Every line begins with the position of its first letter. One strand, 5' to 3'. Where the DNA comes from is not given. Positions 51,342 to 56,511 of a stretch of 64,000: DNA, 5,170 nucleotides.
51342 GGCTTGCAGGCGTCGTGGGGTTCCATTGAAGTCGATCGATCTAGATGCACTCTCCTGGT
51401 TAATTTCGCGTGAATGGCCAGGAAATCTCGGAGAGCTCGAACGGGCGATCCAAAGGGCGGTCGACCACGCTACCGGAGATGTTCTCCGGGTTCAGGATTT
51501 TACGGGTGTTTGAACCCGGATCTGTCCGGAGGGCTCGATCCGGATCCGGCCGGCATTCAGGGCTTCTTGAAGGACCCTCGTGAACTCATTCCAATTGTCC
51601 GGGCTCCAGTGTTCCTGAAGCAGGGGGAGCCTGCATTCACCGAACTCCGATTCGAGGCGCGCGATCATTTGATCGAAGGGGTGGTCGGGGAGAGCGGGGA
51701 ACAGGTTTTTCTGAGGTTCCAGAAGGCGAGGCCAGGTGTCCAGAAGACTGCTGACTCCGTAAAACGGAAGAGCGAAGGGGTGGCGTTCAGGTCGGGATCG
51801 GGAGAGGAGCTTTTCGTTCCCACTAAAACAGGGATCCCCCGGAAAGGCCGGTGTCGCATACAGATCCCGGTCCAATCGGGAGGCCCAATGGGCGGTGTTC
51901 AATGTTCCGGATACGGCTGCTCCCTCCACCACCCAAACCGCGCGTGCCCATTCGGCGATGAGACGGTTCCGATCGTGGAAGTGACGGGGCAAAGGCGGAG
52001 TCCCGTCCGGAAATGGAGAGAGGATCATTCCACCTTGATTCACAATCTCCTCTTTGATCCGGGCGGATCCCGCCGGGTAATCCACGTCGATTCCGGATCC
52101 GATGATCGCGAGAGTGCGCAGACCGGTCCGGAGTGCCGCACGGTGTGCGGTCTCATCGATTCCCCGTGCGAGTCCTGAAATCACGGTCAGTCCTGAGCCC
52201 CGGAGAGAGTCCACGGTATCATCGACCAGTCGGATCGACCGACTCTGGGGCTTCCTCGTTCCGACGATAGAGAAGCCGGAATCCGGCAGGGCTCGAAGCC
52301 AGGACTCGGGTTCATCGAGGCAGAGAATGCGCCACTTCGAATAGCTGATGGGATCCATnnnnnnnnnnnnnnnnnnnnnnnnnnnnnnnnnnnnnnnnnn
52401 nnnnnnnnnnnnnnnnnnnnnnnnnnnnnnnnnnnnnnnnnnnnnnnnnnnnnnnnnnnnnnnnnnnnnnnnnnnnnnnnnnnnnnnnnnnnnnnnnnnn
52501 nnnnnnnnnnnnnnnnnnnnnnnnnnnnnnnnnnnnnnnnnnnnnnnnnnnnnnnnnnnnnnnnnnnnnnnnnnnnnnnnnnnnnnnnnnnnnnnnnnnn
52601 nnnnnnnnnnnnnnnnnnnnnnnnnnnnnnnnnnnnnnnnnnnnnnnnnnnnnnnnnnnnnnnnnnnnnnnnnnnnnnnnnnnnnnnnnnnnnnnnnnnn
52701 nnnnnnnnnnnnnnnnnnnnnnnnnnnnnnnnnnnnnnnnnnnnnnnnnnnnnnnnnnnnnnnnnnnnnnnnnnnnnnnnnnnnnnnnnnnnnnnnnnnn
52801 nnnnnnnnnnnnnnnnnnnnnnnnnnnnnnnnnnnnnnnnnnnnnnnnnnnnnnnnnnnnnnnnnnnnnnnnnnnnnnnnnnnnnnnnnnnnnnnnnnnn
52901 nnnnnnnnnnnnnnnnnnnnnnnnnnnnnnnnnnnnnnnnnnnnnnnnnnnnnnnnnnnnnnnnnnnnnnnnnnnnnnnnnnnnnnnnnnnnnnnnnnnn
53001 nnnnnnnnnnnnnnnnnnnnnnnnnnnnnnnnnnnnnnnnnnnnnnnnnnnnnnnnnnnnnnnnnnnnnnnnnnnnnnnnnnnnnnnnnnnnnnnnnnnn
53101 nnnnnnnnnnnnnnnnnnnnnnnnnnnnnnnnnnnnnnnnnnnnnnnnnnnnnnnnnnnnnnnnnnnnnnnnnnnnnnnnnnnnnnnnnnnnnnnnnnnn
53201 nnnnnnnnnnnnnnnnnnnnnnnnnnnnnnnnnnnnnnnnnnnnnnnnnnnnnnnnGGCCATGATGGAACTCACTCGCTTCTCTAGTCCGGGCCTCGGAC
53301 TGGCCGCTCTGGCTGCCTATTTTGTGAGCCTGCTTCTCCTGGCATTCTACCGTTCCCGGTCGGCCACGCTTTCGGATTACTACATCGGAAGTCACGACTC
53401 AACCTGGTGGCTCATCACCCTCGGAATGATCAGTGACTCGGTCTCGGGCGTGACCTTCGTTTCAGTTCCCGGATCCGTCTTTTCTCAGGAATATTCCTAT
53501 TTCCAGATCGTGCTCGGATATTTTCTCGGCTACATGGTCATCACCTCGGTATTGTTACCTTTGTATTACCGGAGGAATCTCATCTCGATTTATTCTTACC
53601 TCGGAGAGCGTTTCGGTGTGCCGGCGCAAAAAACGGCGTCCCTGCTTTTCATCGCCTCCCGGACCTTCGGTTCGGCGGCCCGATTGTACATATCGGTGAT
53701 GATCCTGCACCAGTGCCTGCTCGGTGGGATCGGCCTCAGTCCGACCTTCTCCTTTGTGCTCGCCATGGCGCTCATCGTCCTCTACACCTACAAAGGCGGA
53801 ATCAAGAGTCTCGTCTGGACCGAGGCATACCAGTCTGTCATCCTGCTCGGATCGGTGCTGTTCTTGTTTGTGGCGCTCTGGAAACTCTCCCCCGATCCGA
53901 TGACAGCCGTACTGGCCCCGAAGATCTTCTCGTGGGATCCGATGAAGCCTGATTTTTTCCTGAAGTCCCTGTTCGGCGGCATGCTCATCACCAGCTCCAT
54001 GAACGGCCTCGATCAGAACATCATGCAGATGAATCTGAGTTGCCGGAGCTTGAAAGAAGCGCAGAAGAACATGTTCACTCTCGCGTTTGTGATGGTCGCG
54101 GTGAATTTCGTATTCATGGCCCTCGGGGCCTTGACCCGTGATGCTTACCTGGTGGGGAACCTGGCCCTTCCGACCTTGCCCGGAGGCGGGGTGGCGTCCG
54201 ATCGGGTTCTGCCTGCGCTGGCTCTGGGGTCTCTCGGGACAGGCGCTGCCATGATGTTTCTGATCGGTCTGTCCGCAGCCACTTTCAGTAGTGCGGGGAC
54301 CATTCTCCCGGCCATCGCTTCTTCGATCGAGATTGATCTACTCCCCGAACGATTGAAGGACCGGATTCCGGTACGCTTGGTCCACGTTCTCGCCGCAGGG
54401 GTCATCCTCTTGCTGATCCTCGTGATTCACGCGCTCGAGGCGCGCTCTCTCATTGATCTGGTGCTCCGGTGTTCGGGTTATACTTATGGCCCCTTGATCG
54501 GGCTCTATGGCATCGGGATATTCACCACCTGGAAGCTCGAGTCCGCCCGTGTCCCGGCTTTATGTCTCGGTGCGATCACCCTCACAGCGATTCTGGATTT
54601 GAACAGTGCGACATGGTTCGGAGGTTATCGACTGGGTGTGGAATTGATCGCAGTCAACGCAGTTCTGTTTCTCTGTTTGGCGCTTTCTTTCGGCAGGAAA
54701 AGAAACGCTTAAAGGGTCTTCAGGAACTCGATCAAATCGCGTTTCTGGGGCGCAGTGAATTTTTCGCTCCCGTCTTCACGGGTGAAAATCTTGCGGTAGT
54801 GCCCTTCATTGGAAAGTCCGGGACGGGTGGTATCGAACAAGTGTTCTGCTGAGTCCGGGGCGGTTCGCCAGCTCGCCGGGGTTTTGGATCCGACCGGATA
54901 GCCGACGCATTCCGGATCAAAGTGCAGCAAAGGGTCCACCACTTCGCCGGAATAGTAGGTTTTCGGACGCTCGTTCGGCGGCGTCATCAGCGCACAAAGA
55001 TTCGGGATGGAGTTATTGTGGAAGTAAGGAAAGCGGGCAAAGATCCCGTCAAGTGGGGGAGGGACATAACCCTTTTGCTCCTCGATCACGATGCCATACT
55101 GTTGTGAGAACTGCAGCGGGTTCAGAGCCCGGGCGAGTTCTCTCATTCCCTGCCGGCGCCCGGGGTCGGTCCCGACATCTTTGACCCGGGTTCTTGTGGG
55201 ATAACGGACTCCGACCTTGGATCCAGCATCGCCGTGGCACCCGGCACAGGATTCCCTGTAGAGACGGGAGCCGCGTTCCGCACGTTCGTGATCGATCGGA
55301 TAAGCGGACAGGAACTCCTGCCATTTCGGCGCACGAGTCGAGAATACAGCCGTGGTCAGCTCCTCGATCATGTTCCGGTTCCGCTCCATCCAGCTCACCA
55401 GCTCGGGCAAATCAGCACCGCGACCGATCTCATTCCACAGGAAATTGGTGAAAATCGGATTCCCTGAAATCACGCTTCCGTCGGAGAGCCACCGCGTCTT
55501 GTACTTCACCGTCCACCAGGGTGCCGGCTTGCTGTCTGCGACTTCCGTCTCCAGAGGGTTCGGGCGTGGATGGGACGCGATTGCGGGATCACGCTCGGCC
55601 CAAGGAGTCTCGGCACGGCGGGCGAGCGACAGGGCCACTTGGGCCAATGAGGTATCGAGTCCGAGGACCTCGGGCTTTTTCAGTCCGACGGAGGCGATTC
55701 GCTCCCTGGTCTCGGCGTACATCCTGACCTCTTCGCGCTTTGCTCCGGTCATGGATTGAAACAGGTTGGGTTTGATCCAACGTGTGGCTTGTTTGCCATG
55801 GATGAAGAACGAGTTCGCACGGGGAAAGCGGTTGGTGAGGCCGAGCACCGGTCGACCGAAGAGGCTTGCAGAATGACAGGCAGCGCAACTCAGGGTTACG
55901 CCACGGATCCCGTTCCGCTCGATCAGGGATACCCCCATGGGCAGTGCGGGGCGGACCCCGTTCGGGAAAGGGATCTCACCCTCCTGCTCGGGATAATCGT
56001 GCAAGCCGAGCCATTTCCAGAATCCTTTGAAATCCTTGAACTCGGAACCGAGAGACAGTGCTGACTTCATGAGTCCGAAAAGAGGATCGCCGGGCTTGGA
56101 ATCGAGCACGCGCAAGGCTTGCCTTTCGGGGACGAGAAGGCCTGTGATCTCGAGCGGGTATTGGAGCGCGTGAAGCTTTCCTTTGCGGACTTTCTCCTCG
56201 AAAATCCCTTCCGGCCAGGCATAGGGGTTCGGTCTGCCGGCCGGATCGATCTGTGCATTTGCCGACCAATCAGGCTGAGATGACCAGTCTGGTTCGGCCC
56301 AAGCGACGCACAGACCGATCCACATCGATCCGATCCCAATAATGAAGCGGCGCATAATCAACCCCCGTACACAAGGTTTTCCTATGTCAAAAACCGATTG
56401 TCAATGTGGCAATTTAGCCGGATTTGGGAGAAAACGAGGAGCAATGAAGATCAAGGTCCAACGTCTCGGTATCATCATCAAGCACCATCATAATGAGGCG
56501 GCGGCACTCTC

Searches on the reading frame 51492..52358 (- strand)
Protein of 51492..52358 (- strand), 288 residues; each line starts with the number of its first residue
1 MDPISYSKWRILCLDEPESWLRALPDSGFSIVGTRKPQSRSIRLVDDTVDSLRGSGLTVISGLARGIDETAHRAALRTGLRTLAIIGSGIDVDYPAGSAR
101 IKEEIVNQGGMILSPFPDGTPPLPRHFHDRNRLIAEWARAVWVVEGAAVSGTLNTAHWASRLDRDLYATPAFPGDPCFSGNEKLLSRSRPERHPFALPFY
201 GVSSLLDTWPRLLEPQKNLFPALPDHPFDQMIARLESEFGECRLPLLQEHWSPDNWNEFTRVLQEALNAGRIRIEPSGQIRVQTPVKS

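Call 28: search_protein_families(library=pfam, proteins=[window:51492-52358:-], max_evalue=0.0001)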
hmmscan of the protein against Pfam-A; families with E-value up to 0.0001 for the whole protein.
window:51492-52358:- (288 aa): 1 family
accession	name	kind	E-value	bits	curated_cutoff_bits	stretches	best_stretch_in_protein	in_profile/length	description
PF02481.21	DNA_processg_A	-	9e-47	159.4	29.6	1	27-187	45-205/212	DNA recombination-mediator protein A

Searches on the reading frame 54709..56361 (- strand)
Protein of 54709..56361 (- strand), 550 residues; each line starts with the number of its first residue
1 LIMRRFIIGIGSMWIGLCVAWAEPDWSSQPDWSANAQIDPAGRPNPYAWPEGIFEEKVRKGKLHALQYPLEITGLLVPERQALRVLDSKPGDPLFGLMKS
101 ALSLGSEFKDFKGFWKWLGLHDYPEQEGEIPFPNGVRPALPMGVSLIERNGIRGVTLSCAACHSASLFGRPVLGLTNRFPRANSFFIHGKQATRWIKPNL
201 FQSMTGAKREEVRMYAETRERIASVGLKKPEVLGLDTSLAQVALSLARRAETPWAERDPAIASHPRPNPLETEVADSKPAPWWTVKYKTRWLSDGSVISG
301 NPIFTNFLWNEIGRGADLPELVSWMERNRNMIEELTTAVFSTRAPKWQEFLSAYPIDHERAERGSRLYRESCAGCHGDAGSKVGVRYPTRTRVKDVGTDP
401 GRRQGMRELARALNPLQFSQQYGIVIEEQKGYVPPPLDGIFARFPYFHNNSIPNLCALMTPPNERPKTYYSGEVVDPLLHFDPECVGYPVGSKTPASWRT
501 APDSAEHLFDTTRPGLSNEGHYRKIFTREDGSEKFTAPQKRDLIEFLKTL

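Call 27: search_protein_families(library=pfam, proteins=[window:54709-56361:-], max_evalue=0.0001)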
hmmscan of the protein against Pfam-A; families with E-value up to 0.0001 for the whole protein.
window:54709-56361:- (550 aa): 3 families
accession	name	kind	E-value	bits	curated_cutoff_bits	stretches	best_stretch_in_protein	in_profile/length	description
PF21419.2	RoxA-like_Cyt-c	-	8.3e-13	48.1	26.7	1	431-469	1-38/39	RoxA-like, cytochrome c-like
PF00034.26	Cytochrom_C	-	7.5e-08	34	21.3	0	361-396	1-36/90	Cytochrome c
PF13442.11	Cytochrome_CBB3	-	3e-06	27.9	27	0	360-381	2-23/68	Cytochrome C oxidase, cbb3-type, subunit III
